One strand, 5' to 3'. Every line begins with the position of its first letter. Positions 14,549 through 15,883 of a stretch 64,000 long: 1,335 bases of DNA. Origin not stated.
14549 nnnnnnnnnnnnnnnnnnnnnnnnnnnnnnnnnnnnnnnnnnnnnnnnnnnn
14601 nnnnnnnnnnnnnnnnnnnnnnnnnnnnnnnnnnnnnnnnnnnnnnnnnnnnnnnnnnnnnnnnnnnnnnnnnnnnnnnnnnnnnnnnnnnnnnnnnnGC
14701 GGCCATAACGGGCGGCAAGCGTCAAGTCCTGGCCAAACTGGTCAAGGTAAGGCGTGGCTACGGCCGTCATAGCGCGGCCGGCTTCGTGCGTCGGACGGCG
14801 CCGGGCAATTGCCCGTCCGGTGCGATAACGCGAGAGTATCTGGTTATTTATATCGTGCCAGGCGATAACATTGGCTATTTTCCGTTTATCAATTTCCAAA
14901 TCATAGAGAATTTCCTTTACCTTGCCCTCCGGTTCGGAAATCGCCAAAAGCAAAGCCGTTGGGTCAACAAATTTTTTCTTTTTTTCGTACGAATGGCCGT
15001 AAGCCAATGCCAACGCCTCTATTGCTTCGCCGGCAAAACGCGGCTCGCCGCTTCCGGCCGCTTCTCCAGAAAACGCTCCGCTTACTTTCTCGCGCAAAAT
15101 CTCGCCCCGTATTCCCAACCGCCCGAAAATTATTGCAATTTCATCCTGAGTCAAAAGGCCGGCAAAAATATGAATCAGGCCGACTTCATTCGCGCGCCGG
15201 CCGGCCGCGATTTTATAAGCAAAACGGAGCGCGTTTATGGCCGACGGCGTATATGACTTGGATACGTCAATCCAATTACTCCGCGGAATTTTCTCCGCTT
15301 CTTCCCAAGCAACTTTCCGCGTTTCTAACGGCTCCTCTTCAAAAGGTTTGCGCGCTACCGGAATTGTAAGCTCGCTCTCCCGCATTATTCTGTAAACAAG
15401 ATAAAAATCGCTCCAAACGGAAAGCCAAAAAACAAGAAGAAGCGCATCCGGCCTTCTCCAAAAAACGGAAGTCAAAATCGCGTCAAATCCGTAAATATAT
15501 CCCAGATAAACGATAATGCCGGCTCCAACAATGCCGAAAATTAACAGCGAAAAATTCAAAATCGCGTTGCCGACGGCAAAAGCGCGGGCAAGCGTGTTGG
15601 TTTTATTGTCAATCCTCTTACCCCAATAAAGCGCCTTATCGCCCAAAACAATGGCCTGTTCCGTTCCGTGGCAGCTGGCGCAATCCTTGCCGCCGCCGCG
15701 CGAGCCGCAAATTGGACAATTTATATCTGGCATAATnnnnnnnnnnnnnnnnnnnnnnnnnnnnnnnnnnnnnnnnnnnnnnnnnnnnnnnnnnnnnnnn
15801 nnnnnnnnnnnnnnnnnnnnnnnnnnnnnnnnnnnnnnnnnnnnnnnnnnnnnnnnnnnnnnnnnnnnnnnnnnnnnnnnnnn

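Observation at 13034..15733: Membrane-anchored ClpC/ClpA-like ATPase with zinc-ribbon N-terminus and catalytically degenerate D1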

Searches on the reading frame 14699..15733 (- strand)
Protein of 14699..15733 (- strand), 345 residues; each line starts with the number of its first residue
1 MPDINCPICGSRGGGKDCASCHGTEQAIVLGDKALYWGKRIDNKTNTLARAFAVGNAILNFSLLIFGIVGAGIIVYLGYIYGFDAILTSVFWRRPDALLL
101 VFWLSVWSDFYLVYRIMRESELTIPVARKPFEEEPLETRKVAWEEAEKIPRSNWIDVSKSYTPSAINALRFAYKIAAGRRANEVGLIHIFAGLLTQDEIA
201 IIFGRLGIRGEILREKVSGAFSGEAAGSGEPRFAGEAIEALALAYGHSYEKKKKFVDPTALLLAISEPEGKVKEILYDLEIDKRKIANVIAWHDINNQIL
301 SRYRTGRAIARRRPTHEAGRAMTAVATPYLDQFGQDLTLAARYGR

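Call 36: search_protein_representatives(protein=window:14704-15733:-)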
Query: 343 residues. Proteins with E-value up to 0.001 (for the whole library): 266; up to 1e-10: 165; up to 1e-30: 39. The best 150 are listed.
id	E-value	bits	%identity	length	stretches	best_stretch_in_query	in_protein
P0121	4.8e-54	200.6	34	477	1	6-343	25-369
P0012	3.2e-53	197.9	36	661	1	5-340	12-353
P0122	2.5e-47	178.5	34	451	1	5-342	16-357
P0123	3.3e-45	171.6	34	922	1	4-342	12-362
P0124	9.9e-45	170.0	35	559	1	4-342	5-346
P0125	2.1e-44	168.9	35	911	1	5-342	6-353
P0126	3.4e-44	168.2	31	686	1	5-341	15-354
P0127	1.9e-42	162.5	34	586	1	21-343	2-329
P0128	8.4e-42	160.4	31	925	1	5-342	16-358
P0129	8.0e-40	153.8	35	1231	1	31-342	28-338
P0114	9.2e-40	153.6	33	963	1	4-342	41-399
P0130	3.6e-39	151.7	33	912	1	13-342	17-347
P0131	5.5e-39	151.1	32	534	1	8-342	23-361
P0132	1.7e-38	149.5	34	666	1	5-341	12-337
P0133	1.9e-38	149.3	31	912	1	4-343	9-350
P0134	3.8e-38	148.3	33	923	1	5-342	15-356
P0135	4.0e-38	148.3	33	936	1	32-341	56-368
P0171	2.1e-27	113.0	29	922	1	4-338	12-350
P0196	5.6e-22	95.2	31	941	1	58-341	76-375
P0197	6.0e-22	95.1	30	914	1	6-342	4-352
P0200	3.1e-21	92.7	30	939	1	14-343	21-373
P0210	5.5e-20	88.6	24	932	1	6-342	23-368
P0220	4.8e-19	85.5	27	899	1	6-341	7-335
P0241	1.9e-16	77.0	26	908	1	15-342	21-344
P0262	4.7e-13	65.8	27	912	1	76-341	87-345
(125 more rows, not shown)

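Call 41: find_related_loci(query=A4, collection=genome_contigs, flank=6000)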
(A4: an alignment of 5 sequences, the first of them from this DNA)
Query A4 (345 aa) in genome_contigs; peptide patterns used: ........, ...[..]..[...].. (x = any residue, [..] = any of these).
289 stretches matched a pattern; 104 encode a relative of the query (tblastn E <= 1e-3); the best 80 are kept; 80 distinct loci.
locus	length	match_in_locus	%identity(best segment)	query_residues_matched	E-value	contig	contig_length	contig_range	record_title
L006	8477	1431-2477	33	4-345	3e-53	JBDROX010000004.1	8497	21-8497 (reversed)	MAG: Candidatus Magasanikbacteria bacterium isolate MEGAHIT-group-1.981 k141_10646077, whole genome shotgun sequence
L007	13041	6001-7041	34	6-344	2e-52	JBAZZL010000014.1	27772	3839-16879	MAG: Patescibacteria group bacterium isolate SO_2017_GW3_15 scaffold_1029_c1_OW296A_2017, whole genome shotgun sequence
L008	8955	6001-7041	32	4-345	5e-52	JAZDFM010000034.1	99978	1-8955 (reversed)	MAG: bacterium isolate MEGAHIT-group-0.207 k141_450113, whole genome shotgun sequence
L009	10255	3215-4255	32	4-344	2e-51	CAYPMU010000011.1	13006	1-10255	MAG TPA_asm: uncultured Gammaproteobacteria bacterium isolate SRP319275_co4_91 genome assembly, contig: NODE_2882_length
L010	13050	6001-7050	35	6-345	2e-51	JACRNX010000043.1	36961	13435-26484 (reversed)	MAG: Candidatus Falkowbacteria bacterium isolate NC_groundwater_1946_Pr3_S-0.2um_44_7 scaffold_492188, whole genome shot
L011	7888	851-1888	31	4-345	2e-51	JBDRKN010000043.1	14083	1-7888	MAG: bacterium isolate MEGAHIT-group-1.725 k141_10474718, whole genome shotgun sequence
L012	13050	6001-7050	32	4-344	2e-51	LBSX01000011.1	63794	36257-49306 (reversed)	MAG: Candidatus Magasanikbacteria bacterium GW2011_GWC2_37_14 US42_C0011, whole genome shotgun sequence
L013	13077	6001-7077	31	1-344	3e-51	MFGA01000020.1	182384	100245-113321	MAG: Candidatus Falkowbacteria bacterium RIFOXYA2_FULL_38_12 rifoxya2_full_scaffold_72, whole genome shotgun sequence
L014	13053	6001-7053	32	4-344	1e-50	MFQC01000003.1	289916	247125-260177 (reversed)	MAG: Candidatus Magasanikbacteria bacterium RIFCSPHIGHO2_02_FULL_48_18 rifcsphigho2_02_scaffold_119, whole genome shotgu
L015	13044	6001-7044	32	4-344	2e-50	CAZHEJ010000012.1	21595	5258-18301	MAG TPA_asm: uncultured Gammaproteobacteria bacterium isolate binchicken_co266_196 genome assembly, contig: NODE_3963_le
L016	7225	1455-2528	31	1-345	2e-49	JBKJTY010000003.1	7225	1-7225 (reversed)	MAG: Candidatus Magasanikiibacteriota bacterium isolate ant_bin.642 S1Ck117_6175761_flag_1_multi_9.0000_len_7225, whole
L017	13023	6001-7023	34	4-345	2e-49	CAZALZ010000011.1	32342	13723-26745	MAG TPA_asm: uncultured Gammaproteobacteria bacterium isolate SRP192927_co3_682 genome assembly, contig: NODE_2614_lengt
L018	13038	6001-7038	30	6-344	5e-49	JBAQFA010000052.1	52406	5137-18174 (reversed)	MAG: Candidatus Magasanikiibacteriota bacterium isolate MFD12003_ilm_asm_bin64 k127_36716, whole genome shotgun sequence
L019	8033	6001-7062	33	1-344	1e-47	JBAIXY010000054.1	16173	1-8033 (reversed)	MAG: Vicinamibacterales bacterium isolate bin_279 c_000002602622, whole genome shotgun sequence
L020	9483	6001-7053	30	6-344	1e-47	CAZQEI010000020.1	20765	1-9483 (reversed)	MAG TPA_asm: uncultured Gammaproteobacteria bacterium isolate SRP272421_co2_478 genome assembly, contig: NODE_7171_lengt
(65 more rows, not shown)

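Call 59: search_protein_families(library=pfam, proteins=[P0129, P0196, P0200, P0135], max_evalue=0.001)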
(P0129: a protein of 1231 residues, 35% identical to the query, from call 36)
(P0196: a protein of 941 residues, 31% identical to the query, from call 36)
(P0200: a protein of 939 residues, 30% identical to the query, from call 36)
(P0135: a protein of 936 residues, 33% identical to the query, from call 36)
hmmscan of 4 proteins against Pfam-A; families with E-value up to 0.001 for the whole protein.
P0129 (1231 aa): 25 families
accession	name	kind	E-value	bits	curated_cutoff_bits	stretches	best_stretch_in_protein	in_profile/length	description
PF07724.20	AAA_2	-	3e-57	193.7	27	1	640-801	1-165/166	AAA domain (Cdc48 subfamily)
PF00953.26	Glycos_transf_4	-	7.9e-28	97.9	27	1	968-1124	3-159/160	Glycosyl transferase family 4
PF00004.35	AAA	-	7.5e-26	91.6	21.2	2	367-498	1-128/131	ATPase family associated with various cellular activities (AAA)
PF10431.15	ClpB_D2-small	-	3.3e-24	85.1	21.9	1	808-888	1-81/81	C-terminal, D2-small domain, of ClpB protein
PF07728.20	AAA_5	-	6.8e-16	59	22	1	644-762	1-125/139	AAA domain (dynein-related subfamily)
PF17871.7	AAA_lid_9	-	4.9e-13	49.3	22.8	1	507-577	2-72/104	AAA lid domain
PF13191.12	AAA_16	-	7.2e-10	40.1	32.6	1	345-468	2-160/167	AAA ATPase domain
PF05729.18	NACHT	-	9.2e-10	39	26.7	0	646-793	4-162/167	NACHT domain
PF20720.3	nSTAND3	-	3.2e-08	33.9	27.2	1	365-393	18-46/155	Novel STAND NTPase 3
PF00158.32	Sigma54_activat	-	9.4e-08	32.4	20.2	1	625-760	5-143/168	Sigma-54 interaction domain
PF01695.23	IstB_IS21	-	2.6e-07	30.8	24.1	0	366-480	94-196/238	IstB-like ATP binding protein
PF13173.12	AAA_14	-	4.1e-07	30.5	27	0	646-722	6-74/129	AAA domain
PF06414.18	Zeta_toxin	-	7.8e-07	29.2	22.3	0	365-393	17-46/199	Zeta toxin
PF01078.27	Mg_chelatase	-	1e-06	28.7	20.3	0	358-406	17-64/207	Magnesium chelatase, subunit ChlI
PF05496.18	RuvB_N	-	1.6e-06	28.5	27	0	615-745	10-119/159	Holliday junction DNA helicase RuvB P-loop domain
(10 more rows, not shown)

P0196 (941 aa): 23 families
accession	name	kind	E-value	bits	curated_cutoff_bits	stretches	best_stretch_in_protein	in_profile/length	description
PF07724.20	AAA_2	-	3.2e-52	177.4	27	1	676-838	1-166/166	AAA domain (Cdc48 subfamily)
PF00004.35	AAA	-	4.2e-22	79.4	21.2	2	682-796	2-110/131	ATPase family associated with various cellular activities (AAA)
PF10431.15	ClpB_D2-small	-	5.3e-22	78.1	21.9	1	844-923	1-80/81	C-terminal, D2-small domain, of ClpB protein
PF07728.20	AAA_5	-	2.5e-15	57.2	22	1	680-798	1-125/139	AAA domain (dynein-related subfamily)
PF17871.7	AAA_lid_9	-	3.5e-11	43.4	22.8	1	545-608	4-67/104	AAA lid domain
PF13401.12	AAA_22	-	6.7e-11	43.1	27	1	400-516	4-123/130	AAA domain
PF13191.12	AAA_16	-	4.1e-10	40.8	32.6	1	384-428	3-51/167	AAA ATPase domain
PF05729.18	NACHT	-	9e-07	29.3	26.7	0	682-827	4-164/167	NACHT domain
PF13238.12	AAA_18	-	1.2e-06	29.4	29.4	0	404-480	1-80/128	AAA domain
PF13173.12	AAA_14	-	3.7e-06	27.4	27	0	682-773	6-88/129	AAA domain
PF02861.25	Clp_N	-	3e-05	24.5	20.7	0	208-255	3-52/53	Clp amino terminal domain, pathogenicity island component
PF12775.13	AAA_7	-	3.5e-05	23.8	25.8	0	680-738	35-94/181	P-loop containing dynein motor region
PF01078.27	Mg_chelatase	-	3.8e-05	23.6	20.3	0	680-701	24-45/207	Magnesium chelatase, subunit ChlI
PF20720.3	nSTAND3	-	7.7e-05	22.9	27.2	0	402-429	18-45/155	Novel STAND NTPase 3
PF00158.32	Sigma54_activat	-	0.0001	22.5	20.2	1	668-794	12-141/168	Sigma-54 interaction domain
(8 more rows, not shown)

P0200 (939 aa): 13 families
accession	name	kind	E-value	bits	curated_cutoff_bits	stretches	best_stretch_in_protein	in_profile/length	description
PF07724.20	AAA_2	-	7.5e-60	202.2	27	1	673-839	1-166/166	AAA domain (Cdc48 subfamily)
PF10431.15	ClpB_D2-small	-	3.4e-24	85.1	21.9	1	845-924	1-80/81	C-terminal, D2-small domain, of ClpB protein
PF00004.35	AAA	-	8e-21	75.3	21.2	2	400-503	1-95/131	ATPase family associated with various cellular activities (AAA)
PF07728.20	AAA_5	-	9.4e-13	48.8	22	1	677-798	1-124/139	AAA domain (dynein-related subfamily)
PF17871.7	AAA_lid_9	-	9.2e-12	45.2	22.8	1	540-638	2-99/104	AAA lid domain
PF13191.12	AAA_16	-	2.2e-10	41.8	32.6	1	378-425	1-52/167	AAA ATPase domain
PF20703.3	nSTAND1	-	7.8e-07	29.5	27.1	1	381-549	18-198/379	Novel STAND NTPase 1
PF13401.12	AAA_22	-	1.7e-06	28.8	27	0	679-773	9-110/130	AAA domain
PF00158.32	Sigma54_activat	-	6.6e-06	26.4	20.2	0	661-796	8-142/168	Sigma-54 interaction domain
PF13173.12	AAA_14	-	1.7e-05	25.2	27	0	400-481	5-76/129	AAA domain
PF05729.18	NACHT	-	5.6e-05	23.5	26.7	0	400-547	3-160/167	NACHT domain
PF12775.13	AAA_7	-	0.0002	21.4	25.8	0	677-724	35-82/181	P-loop containing dynein motor region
PF02367.23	TsaE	-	0.00084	19.7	26.6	0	390-421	11-45/128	Threonylcarbamoyl adenosine biosynthesis protein TsaE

P0135 (936 aa): 27 families (the best 25 are shown)
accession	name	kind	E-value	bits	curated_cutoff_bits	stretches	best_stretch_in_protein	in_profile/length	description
PF07724.20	AAA_2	-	1.4e-58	198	27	1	669-833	1-164/166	AAA domain (Cdc48 subfamily)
PF10431.15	ClpB_D2-small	-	2.8e-23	82.2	21.9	1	841-917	1-77/81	C-terminal, D2-small domain, of ClpB protein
PF00004.35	AAA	-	5.6e-19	69.3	21.2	2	674-793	1-110/131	ATPase family associated with various cellular activities (AAA)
PF07728.20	AAA_5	-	6.1e-18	65.6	22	1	673-795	1-125/139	AAA domain (dynein-related subfamily)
PF13191.12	AAA_16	-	9.5e-13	49.4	32.6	1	377-502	3-165/167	AAA ATPase domain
PF17871.7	AAA_lid_9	-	5.3e-10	39.6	22.8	1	538-631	4-96/104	AAA lid domain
PF13401.12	AAA_22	-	1.4e-08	35.5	27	0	674-768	8-109/130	AAA domain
PF00158.32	Sigma54_activat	-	2.7e-08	34.1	20.2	1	656-793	7-143/168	Sigma-54 interaction domain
PF20720.3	nSTAND3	-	5.6e-07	29.8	27.2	0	385-420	9-43/155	Novel STAND NTPase 3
PF05729.18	NACHT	-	7.3e-07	29.6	26.7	0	397-539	3-156/167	NACHT domain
PF01637.24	ATPase_2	-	3e-06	27.6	33.2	0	378-537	3-185/225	ATPase domain predominantly from Archaea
PF02861.25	Clp_N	-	4e-06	27.3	20.7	1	201-239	5-45/53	Clp amino terminal domain, pathogenicity island component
PF01078.27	Mg_chelatase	-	4e-06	26.8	20.3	0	673-695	24-46/207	Magnesium chelatase, subunit ChlI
PF12775.13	AAA_7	-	1e-05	25.6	25.8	0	669-720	31-82/181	P-loop containing dynein motor region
PF05673.19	DUF815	-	1.5e-05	24.7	23.8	0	669-719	51-101/249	Protein of unknown function (DUF815)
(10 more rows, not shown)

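Call 60: list_cluster_members(proteins=[P0129])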
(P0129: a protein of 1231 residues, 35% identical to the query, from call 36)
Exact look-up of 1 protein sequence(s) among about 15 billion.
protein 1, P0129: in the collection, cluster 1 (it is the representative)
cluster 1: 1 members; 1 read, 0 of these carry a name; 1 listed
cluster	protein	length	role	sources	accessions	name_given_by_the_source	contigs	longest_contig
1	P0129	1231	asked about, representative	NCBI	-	-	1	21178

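Call 62: list_cluster_members(proteins=[P0130, P0135, P0171, P0220, P0262, P0128, P0134, P0197, P0241, P0210])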
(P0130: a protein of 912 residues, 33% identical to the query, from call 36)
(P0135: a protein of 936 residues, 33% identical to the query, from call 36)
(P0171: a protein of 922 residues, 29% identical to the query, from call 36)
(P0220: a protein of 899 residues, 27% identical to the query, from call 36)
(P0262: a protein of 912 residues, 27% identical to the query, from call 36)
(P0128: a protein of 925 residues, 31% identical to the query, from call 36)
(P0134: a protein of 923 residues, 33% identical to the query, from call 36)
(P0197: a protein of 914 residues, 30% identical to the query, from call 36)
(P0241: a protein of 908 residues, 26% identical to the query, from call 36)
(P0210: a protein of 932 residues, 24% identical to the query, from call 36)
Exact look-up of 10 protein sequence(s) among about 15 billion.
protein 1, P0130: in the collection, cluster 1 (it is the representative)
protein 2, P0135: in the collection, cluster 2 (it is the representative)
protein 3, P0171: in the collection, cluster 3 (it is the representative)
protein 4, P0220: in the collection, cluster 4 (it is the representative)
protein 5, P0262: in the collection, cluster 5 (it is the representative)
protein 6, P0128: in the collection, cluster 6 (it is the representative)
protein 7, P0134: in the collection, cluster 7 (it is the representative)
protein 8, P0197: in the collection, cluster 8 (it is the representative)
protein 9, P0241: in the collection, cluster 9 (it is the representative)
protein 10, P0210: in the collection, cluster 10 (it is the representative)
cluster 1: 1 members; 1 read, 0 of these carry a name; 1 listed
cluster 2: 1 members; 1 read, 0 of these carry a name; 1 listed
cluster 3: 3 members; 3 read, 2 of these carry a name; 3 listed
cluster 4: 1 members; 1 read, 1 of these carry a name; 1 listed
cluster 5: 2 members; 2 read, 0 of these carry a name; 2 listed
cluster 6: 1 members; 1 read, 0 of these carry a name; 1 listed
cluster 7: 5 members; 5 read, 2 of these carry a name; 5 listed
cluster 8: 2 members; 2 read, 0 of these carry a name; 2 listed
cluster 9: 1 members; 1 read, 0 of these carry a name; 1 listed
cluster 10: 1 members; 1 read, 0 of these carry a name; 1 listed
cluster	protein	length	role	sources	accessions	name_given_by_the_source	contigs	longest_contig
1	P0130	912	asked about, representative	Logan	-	-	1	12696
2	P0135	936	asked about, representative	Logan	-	-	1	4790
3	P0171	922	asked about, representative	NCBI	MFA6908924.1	MAG: AAA family ATPase [Patescibacteria group bacterium]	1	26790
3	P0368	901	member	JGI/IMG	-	ATP-dependent Clp protease ATP-binding subunit ClpC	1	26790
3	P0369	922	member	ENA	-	-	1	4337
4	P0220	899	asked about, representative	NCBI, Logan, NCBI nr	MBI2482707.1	AAA family ATPase [Candidatus Uhrbacteria bacterium]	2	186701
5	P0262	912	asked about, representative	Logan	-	-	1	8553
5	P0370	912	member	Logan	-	-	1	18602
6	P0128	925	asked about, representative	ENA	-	-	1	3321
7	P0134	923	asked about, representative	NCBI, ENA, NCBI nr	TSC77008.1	MAG: ATPase AAA-2 domain protein [Parcubacteria group bacterium Gr01-1014_31]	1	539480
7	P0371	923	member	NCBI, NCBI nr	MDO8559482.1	MAG: ATP-dependent Clp protease ATP-binding subunit [bacterium] | ATP-dependent Clp protease ATP-binding subunit [bacterium]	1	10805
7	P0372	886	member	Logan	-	-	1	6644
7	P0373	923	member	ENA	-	-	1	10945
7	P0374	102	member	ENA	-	-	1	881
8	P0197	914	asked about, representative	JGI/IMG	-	-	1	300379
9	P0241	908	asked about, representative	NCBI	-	-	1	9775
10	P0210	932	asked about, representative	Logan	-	-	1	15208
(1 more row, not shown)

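Call 71: search_protein_families(library=pfam, alignment_id=A3, max_evalue=1)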
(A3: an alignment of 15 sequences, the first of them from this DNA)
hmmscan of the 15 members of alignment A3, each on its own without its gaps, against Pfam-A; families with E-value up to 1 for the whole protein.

A. member 1, seq(345 aa): 1 family
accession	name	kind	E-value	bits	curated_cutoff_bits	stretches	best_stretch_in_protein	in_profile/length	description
PF02861.25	Clp_N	-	1.7e-07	31.8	20.7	2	172-217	1-48/53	Clp amino terminal domain, pathogenicity island component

B. families by the number of members that match (of 15 scanned): 22 families
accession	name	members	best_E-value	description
PF02861.25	Clp_N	14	9.5e-09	Clp amino terminal domain, pathogenicity island component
PF00684.25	DnaJ_CXXCXGXG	10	0.0065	DnaJ central domain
PF15777.11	Anti-TRAP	5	0.013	Tryptophan RNA-binding attenuator protein inhibitory protein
PF25112.1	zf-AtTam37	2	0.15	AtTam37 zinc finger region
PF18912.6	DZR_2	2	0.25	Double zinc ribbon domain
PF25824.1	DUF7951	1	0.0031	Repeat of unknown function (DUF7951)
PF25436.1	BSD2_CRD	1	0.0083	BSD2 cysteine rich domain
PF11540.13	Dynein_IC2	1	0.013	Cytoplasmic dynein 1 intermediate chain 2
PF12229.13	PG_binding_4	1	0.028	Putative peptidoglycan binding domain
PF12643.12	MazG-like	1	0.032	MazG-like family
PF11682.14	Zn_ribbon_11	1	0.039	Probable zinc-ribbon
PF20425.4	Neurobeachin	1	0.048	Neurobeachin alpha solenoid region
PF11159.13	DUF2939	1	0.087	Protein of unknown function (DUF2939)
PF20698.3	PIN-TPR-GreABC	1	0.1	PIN domain associated with the TPR-GreAB-C-PIN system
PF01434.24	Peptidase_M41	1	0.15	Peptidase family M41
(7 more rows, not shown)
